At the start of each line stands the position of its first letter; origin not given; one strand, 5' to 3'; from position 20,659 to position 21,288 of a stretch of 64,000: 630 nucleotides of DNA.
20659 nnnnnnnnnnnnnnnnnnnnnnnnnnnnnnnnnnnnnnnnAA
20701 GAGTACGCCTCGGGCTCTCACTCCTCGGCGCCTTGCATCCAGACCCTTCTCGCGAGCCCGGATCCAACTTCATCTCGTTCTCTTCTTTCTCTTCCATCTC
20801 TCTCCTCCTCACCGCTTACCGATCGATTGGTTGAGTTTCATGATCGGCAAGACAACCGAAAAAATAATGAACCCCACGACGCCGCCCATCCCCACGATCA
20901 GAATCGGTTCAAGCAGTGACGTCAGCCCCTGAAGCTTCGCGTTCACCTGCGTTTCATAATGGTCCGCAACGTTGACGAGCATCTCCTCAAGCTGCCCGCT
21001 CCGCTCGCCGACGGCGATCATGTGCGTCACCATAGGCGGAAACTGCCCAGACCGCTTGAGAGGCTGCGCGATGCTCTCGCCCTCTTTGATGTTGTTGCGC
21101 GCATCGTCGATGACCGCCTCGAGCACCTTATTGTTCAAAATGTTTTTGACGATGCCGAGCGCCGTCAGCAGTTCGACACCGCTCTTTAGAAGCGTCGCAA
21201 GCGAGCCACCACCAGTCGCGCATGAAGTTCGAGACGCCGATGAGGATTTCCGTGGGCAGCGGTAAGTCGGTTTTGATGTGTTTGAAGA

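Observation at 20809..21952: gspF carries an internal deletion of about 130 bp plus a frameshift in an otherwise intact T2SS operon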

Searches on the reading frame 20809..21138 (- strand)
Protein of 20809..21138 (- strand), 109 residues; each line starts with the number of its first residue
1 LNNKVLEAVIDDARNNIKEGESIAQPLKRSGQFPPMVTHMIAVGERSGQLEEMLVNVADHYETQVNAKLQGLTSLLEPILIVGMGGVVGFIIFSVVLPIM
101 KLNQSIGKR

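Call 26: find_encoding_contigs(protein=window:20809-21126:-, flank=5000)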
Protein window:20809-21126:- (105 aa): no gene with exactly this product is on record in the collection.

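Call 27: find_encoding_contigs(protein=window:20809-21138:-, flank=5000)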
Protein window:20809-21138:- (109 aa): no gene with exactly this product is on record in the collection.
